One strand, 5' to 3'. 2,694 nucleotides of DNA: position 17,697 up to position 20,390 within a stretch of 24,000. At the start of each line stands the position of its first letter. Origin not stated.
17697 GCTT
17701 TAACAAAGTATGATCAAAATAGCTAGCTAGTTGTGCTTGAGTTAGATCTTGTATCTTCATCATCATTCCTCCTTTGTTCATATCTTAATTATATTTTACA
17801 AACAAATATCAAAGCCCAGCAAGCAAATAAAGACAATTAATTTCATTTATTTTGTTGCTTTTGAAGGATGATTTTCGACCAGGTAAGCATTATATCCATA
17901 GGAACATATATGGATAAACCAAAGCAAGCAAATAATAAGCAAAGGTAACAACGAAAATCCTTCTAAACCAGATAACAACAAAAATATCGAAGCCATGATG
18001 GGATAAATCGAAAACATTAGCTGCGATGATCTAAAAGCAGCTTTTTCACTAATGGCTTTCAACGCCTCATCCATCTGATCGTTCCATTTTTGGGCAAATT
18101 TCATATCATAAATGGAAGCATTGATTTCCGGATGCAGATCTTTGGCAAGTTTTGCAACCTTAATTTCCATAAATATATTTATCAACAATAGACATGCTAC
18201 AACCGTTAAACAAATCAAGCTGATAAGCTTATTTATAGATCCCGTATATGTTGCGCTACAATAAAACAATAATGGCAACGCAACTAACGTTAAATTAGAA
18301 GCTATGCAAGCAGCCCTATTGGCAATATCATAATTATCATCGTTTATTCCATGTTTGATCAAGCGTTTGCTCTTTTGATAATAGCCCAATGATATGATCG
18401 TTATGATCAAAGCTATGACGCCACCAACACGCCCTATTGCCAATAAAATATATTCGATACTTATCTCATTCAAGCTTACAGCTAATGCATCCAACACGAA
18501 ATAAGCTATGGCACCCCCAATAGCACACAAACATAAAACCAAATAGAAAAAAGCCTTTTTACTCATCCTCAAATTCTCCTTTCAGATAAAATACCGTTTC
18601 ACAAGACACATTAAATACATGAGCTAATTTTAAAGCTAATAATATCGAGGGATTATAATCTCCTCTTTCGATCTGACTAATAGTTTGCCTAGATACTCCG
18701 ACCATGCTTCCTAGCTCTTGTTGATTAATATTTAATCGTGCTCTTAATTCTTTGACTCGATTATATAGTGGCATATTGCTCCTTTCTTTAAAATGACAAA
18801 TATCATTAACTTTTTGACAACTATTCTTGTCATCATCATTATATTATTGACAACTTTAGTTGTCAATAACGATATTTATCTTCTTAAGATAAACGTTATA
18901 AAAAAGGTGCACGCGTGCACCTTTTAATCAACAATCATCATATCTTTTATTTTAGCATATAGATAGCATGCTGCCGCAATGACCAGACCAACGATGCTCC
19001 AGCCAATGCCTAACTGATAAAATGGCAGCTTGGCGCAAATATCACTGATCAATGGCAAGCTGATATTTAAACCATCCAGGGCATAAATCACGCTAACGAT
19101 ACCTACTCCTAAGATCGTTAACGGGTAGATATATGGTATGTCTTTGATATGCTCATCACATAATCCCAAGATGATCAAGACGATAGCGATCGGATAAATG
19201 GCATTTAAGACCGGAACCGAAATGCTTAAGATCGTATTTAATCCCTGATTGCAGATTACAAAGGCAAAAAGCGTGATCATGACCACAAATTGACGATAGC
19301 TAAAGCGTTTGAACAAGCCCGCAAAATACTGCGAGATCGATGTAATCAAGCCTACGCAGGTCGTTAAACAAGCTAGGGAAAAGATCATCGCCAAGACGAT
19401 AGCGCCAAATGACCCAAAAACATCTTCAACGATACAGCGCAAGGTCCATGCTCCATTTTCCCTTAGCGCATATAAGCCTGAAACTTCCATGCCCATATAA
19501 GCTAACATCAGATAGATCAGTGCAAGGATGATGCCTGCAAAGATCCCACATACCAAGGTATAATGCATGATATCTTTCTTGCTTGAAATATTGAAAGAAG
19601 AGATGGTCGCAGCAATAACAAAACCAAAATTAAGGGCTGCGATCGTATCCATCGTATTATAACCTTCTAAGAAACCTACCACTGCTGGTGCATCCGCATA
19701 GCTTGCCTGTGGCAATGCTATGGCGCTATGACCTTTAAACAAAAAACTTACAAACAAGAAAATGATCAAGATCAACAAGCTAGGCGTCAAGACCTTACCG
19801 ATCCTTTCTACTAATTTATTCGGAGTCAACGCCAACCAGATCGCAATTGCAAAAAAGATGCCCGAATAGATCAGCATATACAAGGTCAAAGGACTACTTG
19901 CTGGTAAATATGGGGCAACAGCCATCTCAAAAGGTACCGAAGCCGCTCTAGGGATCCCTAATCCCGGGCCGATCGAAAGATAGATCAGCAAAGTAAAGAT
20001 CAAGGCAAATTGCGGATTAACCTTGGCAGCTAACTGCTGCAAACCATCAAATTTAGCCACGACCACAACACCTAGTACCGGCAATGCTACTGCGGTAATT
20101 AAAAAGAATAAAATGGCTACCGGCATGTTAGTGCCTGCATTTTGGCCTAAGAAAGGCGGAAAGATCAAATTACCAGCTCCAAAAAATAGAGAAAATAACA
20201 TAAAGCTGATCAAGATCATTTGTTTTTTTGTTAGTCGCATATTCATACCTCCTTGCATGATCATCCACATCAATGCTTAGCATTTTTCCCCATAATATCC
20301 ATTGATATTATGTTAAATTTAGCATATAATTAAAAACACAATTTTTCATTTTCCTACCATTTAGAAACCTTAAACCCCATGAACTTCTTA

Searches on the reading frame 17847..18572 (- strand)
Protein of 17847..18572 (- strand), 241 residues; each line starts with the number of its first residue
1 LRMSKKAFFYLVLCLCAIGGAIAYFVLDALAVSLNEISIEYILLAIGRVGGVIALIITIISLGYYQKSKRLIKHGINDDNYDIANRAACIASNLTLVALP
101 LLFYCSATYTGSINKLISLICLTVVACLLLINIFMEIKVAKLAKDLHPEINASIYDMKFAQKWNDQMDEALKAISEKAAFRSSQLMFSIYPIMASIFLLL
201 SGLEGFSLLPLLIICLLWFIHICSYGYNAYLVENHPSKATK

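Call 8: search_protein_families(library=pfam, proteins=[window:17847-18572:-])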
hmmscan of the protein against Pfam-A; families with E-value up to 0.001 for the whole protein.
window:17847-18572:- (241 aa): 1 family
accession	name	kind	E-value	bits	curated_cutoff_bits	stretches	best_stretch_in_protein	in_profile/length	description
PF11368.13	DUF3169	-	1.6e-28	100.4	31.6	1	4-227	3-248/250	Protein of unknown function (DUF3169)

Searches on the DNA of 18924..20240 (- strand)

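Call 10: search_rna_families(sources=[L001, L002, L006, L008, L009, L023, L026, L036, L065, L070, L003], threshold=gathering)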
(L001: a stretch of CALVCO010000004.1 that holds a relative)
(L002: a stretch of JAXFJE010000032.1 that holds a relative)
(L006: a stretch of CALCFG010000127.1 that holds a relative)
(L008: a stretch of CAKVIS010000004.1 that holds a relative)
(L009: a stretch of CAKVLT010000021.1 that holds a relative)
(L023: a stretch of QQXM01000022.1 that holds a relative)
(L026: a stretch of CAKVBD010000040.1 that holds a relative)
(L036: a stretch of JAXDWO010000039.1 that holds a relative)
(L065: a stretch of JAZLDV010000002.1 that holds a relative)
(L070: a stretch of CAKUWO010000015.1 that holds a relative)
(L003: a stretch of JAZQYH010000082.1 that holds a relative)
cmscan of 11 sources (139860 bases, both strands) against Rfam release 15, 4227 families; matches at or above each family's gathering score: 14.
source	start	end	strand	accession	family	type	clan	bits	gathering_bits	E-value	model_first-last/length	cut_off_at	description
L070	5727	5964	+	RF00230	T-box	Cis-reg; leader;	-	124.3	93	9.1e-27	1-219/219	no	T-box leader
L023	5721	5959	+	RF00230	T-box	Cis-reg; leader;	-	115.2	93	2e-24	1-219/219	no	T-box leader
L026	5698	5936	+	RF00230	T-box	Cis-reg; leader;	-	115.1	93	2.1e-24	1-219/219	no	T-box leader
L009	5723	5957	+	RF00230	T-box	Cis-reg; leader;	-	111.3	93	2e-23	1-219/219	no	T-box leader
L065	5740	5963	+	RF00230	T-box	Cis-reg; leader;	-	107.8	93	1.6e-22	1-219/219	no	T-box leader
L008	5726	5958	+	RF00230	T-box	Cis-reg; leader;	-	106.9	93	2.8e-22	1-219/219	no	T-box leader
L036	5722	5963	+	RF00230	T-box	Cis-reg; leader;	-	105.3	93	7.3e-22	1-219/219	no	T-box leader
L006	5703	5941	+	RF00230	T-box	Cis-reg; leader;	-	100.4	93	1.3e-20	1-219/219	no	T-box leader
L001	5731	5962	+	RF00230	T-box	Cis-reg; leader;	-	96.6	93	1.3e-19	1-219/219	no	T-box leader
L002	5252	5482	+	RF00230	T-box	Cis-reg; leader;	-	95.9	93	1.9e-19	1-219/219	no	T-box leader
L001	1224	1371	+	RF00234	glmS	Cis-reg; riboswitch;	-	69.1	37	1.8e-13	1-167/167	no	glmS glucosamine-6-phosphate activated ribozyme aptamer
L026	3401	3500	+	RF00059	TPP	Cis-reg; riboswitch;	-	59.9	54.3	6.8e-09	1-105/105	no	TPP riboswitch aptamer (THI element)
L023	3423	3522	+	RF00059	TPP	Cis-reg; riboswitch;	-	59.3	54.3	9.5e-09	1-105/105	no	TPP riboswitch aptamer (THI element)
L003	7381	7461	+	RF00005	tRNA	Gene; tRNA;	CL00001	54.4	29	1.3e-08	1-71/71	no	tRNA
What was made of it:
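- Rfam places a T-box ending about 40 nt before brnQ in 10 of 10 Erysipelotrichaceae, Bulleidia and Coprobacillaceae loci (call 10).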

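Call 48: search_rna_families(sources=[L096, L095, L088, L081, L082], threshold=gathering)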
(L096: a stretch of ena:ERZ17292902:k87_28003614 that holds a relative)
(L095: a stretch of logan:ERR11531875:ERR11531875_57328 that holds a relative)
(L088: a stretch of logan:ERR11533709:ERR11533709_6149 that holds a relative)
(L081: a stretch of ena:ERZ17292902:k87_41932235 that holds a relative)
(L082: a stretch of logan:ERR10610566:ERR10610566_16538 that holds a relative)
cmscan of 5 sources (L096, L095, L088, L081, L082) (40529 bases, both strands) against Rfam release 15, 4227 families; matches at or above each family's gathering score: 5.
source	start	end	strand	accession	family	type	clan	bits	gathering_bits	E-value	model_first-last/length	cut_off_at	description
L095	1909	2139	+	RF00230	T-box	Cis-reg; leader;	-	100.4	93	3.7e-21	1-219/219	no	T-box leader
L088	7680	7910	-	RF00230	T-box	Cis-reg; leader;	-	100.4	93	3.7e-21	1-219/219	no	T-box leader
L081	4318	4548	-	RF00230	T-box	Cis-reg; leader;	-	99.5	93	6.4e-21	1-219/219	no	T-box leader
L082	1880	2110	-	RF00230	T-box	Cis-reg; leader;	-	99.5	93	6.4e-21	1-219/219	no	T-box leader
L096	1204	1435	+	RF00230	T-box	Cis-reg; leader;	-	98.5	93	1.2e-20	1-219/219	no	T-box leader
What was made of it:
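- On T-box leader (Rfam RF00230): The strain copies score 99.5-100.4 bits (call 48). The feature is met at the orthologous loci L001, L002, L096 and 8 others (calls 10, 48).
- The same holds in L096 (call 48).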
